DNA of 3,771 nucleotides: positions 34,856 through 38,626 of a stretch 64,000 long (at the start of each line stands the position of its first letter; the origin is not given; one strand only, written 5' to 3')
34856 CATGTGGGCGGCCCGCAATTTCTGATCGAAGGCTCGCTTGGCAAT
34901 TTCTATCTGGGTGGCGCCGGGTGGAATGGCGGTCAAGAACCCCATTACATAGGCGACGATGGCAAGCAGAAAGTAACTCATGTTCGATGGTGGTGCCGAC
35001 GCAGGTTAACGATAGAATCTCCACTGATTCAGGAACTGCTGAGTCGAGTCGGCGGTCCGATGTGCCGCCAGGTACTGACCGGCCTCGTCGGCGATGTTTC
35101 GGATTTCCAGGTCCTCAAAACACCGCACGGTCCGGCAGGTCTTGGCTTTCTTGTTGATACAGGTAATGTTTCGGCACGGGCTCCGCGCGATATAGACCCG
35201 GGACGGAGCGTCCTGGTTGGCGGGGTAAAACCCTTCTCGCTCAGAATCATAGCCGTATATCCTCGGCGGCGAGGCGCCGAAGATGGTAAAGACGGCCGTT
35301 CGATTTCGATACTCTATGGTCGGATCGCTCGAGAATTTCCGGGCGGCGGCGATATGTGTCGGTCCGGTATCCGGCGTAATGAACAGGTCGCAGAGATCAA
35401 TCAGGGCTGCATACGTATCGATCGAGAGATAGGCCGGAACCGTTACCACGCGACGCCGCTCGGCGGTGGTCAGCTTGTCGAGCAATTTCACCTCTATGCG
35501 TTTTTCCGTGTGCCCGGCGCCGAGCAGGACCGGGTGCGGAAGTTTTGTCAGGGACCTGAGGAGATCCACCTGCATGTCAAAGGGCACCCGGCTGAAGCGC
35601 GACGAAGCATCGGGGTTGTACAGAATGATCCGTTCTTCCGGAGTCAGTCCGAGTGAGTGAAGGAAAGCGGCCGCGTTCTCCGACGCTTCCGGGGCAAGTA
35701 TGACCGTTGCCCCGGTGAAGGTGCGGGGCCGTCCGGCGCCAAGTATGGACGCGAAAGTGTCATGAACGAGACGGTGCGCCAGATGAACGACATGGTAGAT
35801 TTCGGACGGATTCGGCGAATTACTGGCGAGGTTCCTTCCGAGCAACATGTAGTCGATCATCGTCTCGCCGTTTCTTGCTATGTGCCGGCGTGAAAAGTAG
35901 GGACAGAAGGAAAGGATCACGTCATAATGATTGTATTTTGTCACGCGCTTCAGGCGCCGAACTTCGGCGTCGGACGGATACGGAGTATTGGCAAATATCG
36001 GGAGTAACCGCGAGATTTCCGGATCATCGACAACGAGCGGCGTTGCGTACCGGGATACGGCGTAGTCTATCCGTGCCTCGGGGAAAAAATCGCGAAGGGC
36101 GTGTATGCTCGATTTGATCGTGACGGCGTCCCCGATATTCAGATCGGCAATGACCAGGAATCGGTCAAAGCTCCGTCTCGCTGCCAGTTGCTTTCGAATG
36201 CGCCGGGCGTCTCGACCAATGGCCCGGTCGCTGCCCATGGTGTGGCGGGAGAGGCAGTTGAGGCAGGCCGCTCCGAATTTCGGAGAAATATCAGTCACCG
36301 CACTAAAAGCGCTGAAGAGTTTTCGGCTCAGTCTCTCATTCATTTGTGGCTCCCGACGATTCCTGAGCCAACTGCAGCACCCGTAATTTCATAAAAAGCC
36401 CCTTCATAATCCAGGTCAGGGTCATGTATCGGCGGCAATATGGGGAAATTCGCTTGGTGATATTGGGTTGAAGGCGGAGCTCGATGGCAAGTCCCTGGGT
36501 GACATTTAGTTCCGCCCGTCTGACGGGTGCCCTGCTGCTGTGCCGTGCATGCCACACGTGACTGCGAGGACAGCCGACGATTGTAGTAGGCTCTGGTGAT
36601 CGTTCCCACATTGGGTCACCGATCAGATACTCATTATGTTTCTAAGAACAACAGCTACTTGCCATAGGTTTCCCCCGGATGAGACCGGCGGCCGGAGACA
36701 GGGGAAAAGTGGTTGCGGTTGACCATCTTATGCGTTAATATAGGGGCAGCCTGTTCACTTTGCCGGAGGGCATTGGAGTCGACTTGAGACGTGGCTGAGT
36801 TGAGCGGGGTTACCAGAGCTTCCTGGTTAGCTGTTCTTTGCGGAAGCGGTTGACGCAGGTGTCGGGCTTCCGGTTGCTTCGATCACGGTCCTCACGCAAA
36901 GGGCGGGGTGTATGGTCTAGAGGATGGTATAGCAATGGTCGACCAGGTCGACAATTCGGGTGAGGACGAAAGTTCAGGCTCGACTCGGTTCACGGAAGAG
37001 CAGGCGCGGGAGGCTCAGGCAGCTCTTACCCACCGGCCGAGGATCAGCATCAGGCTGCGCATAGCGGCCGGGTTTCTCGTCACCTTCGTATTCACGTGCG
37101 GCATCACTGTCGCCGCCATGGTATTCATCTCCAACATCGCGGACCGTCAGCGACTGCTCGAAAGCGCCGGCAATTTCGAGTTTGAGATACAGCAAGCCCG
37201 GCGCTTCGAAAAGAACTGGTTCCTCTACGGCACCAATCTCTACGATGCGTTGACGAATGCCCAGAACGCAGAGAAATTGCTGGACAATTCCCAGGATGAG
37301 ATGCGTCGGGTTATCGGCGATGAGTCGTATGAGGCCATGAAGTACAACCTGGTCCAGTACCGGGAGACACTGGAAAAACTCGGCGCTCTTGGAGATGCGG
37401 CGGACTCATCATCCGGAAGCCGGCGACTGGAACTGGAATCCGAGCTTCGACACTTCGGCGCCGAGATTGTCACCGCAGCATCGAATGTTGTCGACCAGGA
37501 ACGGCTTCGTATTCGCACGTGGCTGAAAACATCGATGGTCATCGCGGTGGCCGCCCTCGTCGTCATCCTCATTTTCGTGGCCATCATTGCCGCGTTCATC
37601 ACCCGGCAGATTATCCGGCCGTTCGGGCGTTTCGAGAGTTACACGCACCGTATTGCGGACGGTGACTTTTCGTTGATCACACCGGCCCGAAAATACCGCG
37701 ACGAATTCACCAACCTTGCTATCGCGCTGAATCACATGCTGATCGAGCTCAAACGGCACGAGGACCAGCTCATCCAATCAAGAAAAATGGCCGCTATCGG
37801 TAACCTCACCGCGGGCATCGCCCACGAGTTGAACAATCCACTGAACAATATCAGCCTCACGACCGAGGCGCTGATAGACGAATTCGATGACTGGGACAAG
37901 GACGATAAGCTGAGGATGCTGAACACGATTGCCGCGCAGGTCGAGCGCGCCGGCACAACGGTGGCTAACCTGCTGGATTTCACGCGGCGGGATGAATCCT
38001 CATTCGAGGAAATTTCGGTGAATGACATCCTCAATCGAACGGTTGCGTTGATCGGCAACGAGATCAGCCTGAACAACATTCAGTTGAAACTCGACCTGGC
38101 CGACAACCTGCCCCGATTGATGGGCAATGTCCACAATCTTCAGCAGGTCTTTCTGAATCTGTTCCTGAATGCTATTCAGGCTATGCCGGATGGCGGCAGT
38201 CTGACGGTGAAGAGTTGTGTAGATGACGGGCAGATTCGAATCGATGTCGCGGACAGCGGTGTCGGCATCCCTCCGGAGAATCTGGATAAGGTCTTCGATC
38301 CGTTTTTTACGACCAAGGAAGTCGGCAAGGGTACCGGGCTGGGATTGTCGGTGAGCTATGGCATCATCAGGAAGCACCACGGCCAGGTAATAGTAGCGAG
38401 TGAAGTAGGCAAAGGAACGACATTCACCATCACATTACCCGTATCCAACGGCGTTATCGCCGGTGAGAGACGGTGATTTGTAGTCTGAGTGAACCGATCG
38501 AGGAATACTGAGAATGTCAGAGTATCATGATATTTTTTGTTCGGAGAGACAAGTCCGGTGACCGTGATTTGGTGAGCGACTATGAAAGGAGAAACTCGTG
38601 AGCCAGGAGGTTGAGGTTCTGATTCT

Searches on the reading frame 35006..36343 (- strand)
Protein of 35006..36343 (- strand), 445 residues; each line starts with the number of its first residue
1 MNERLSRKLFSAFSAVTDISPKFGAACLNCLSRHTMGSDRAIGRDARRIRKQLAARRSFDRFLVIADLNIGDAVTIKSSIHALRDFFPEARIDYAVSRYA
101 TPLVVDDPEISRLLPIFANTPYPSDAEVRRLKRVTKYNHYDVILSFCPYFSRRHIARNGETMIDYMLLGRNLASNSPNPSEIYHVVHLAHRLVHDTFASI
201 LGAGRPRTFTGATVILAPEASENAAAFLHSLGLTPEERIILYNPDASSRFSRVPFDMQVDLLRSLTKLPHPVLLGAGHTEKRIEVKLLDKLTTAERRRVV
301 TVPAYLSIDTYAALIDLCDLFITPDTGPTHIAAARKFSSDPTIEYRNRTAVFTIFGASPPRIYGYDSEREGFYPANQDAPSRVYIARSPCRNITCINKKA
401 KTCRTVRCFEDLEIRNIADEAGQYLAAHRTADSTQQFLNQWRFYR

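Call 47: search_protein_families(library=pfam, proteins=[window:35006-36343:-], max_evalue=0.00001)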
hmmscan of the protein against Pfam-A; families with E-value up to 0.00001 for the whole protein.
window:35006-36343:- (445 aa): 1 family
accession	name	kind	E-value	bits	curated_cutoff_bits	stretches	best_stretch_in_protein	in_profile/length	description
PF01075.23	Glyco_transf_9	-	3e-09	37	22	1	229-335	102-201/247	Glycosyltransferase family 9 (heptosyltransferase)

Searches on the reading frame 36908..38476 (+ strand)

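Call 47: search_protein_families(library=pfam, proteins=[window:36908-38476:+], max_evalue=0.00001)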
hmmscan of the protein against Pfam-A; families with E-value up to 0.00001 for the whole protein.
window:36908-38476:+ (522 aa): 3 families
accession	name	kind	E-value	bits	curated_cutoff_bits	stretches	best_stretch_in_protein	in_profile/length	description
PF02518.31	HATPase_c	-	5.4e-28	98.1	26.4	1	408-513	3-110/111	Histidine kinase-, DNA gyrase B-, and HSP90-like ATPase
PF00512.31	HisKA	-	1.1e-13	51.4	26.9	1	298-363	3-65/66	His Kinase A (phospho-acceptor) domain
PF00672.30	HAMP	-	2.2e-09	37.9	25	1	230-282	1-52/53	HAMP domain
